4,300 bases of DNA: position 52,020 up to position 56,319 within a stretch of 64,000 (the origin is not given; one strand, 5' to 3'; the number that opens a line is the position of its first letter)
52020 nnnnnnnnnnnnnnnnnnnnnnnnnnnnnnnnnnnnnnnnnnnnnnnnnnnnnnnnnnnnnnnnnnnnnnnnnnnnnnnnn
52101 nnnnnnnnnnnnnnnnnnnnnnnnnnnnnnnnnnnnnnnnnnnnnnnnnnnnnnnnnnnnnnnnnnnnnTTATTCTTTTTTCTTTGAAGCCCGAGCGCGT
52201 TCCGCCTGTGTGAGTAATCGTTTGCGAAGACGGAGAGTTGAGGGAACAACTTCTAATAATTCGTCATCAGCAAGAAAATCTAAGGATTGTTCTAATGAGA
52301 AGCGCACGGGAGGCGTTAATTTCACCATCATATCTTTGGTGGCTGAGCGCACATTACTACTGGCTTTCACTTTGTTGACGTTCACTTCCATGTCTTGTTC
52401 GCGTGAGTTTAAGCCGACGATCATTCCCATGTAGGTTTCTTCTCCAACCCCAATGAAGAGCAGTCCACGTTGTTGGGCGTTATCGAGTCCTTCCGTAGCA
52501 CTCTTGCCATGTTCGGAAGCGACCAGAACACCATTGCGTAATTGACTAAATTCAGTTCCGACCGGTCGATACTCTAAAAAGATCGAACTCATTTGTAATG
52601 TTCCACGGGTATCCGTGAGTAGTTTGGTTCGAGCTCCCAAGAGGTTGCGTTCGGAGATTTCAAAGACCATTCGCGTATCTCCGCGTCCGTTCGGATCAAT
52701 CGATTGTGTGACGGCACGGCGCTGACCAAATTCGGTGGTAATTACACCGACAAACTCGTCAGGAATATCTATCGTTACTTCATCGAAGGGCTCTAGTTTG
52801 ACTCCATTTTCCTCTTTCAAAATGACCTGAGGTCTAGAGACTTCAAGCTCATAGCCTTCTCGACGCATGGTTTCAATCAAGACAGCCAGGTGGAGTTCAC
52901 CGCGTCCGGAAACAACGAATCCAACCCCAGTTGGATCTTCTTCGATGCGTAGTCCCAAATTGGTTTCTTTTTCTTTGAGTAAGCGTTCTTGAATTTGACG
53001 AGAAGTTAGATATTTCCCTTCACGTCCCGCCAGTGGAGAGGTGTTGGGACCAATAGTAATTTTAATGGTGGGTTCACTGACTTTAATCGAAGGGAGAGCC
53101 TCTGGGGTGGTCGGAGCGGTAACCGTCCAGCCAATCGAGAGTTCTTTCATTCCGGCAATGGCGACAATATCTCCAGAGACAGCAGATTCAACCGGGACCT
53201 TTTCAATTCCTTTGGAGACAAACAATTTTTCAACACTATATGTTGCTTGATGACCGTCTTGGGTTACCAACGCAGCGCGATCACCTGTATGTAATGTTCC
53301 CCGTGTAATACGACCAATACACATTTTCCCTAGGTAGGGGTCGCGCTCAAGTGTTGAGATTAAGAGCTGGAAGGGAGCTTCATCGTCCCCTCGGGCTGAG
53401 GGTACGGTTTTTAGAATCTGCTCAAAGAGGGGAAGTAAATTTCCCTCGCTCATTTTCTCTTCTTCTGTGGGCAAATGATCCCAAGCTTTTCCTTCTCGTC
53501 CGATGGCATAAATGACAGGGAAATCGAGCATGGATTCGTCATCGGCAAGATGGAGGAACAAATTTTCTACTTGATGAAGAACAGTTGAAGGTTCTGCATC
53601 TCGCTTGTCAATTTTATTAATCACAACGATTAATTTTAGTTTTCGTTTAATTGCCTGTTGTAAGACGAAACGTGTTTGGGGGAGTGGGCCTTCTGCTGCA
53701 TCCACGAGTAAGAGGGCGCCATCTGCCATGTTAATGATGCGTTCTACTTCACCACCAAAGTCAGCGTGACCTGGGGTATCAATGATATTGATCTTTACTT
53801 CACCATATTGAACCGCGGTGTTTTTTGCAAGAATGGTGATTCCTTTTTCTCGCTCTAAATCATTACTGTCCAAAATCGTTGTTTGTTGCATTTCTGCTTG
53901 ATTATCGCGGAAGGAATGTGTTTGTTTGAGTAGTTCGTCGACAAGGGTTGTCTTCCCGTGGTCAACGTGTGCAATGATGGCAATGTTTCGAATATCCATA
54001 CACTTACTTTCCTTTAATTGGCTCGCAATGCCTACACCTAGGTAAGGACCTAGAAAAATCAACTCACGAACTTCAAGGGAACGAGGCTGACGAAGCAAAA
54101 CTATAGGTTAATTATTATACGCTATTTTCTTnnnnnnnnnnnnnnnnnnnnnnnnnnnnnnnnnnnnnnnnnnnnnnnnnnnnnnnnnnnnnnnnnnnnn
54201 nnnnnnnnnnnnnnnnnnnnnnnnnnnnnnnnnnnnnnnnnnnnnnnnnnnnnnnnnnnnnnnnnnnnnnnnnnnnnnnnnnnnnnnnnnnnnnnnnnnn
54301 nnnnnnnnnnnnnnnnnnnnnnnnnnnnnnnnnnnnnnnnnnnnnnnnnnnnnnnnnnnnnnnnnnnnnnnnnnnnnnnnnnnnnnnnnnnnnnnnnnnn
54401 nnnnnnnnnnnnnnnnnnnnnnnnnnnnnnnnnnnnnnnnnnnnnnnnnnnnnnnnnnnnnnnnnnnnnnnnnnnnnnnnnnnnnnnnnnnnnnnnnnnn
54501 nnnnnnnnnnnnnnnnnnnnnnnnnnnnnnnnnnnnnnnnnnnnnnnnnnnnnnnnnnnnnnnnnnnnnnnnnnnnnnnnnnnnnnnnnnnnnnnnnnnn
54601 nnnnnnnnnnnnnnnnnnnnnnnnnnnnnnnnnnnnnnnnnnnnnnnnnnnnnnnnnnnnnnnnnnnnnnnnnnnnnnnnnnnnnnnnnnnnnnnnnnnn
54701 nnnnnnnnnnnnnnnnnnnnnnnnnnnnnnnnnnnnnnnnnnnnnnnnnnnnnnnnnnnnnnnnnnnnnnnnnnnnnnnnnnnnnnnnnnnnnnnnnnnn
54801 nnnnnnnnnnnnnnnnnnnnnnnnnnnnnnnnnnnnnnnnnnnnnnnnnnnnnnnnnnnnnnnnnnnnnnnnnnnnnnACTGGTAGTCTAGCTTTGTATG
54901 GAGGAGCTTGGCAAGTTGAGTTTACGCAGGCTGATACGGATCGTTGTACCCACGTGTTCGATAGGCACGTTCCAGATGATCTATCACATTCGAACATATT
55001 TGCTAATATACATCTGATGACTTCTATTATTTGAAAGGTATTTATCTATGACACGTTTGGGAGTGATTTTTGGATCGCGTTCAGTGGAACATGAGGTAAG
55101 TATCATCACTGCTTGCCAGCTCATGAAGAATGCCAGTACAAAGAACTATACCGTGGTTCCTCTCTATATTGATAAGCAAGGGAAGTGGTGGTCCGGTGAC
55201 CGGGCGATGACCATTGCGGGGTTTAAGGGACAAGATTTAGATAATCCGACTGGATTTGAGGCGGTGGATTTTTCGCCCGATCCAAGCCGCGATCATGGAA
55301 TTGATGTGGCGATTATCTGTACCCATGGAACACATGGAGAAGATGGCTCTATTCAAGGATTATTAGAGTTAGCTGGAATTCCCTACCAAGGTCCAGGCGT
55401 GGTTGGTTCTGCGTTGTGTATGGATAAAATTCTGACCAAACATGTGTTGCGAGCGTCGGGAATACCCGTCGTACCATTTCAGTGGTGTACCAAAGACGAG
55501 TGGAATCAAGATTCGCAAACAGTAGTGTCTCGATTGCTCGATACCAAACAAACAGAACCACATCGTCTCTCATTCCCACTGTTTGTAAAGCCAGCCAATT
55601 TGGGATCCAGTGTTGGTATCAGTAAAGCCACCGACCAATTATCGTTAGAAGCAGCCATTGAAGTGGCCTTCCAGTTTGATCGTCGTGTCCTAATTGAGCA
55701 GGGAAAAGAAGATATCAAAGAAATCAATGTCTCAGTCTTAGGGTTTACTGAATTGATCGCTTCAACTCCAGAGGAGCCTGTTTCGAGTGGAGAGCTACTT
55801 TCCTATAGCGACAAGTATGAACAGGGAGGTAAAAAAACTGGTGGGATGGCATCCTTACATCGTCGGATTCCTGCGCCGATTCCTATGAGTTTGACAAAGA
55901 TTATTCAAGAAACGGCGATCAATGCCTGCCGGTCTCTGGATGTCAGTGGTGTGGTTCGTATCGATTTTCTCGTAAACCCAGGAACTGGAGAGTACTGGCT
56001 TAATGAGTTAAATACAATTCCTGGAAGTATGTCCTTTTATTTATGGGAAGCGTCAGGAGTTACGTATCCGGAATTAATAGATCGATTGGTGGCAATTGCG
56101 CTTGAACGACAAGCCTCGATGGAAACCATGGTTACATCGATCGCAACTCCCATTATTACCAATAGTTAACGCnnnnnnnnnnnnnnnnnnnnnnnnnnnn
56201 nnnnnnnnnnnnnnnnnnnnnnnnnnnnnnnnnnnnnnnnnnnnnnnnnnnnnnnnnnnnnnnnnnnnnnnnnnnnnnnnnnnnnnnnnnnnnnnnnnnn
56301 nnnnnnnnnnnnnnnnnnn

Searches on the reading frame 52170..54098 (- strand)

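Call 9: search_protein_families(library=pfam, proteins=[window:52170-54098:-], max_evalue=0.001)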
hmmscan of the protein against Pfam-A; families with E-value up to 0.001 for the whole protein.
window:52170-54098:- (642 aa): 7 families
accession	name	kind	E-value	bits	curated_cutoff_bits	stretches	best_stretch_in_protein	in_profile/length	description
PF00009.33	GTP_EFTU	-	4e-54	183.5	26.5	1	35-233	2-187/188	Elongation factor Tu GTP binding domain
PF21018.2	BipA_C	-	5.7e-37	126.3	23.8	1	522-630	1-109/110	TypA/BipA C-terminal domain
PF00679.30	EFG_C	-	5.9e-15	55.5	27.9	1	434-516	2-84/89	Elongation factor G C-terminus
PF03144.31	GTP_EFTU_D2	-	2.3e-08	34.8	30.3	1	257-327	1-73/73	Elongation factor Tu domain 2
PF22042.2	EF-G_D2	-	4.6e-07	30.3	27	1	243-327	2-82/84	Elongation factor G domain 2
PF01926.29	MMR_HSR1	-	7.1e-07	29.8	21.9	1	39-162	2-113/113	50S ribosome-binding GTPase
PF14492.12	EFG_III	-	8e-05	23.1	27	1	366-419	18-72/75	Elongation Factor G, domain III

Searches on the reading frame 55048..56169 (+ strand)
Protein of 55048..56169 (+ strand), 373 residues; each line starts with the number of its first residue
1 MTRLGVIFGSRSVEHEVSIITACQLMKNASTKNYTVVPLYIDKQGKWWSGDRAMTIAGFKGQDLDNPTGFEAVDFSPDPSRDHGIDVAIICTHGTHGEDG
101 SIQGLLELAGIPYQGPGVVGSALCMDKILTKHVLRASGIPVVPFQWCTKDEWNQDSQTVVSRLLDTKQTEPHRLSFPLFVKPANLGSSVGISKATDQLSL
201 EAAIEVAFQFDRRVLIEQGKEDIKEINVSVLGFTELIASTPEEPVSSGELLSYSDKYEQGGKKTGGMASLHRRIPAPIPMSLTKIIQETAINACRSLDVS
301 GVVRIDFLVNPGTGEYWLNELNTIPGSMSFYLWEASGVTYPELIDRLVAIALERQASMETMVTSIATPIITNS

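Call 9: search_protein_families(library=pfam, proteins=[window:55048-56169:+], max_evalue=0.001)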
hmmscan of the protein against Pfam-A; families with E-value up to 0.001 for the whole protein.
window:55048-56169:+ (373 aa): 3 families
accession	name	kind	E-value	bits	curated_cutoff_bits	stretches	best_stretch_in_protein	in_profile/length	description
PF07478.18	Dala_Dala_lig_C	-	6.9e-47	160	24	1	134-348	2-203/204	D-ala D-ala ligase C-terminus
PF01820.27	Dala_Dala_lig_N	-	7.7e-28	97.9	34.6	1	3-116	1-121/121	D-ala D-ala ligase N-terminus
PF02786.22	CPSase_L_D2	-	5.8e-07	29.7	19.8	0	283-323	138-178/211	Carbamoyl-phosphate synthase L chain, ATP binding domain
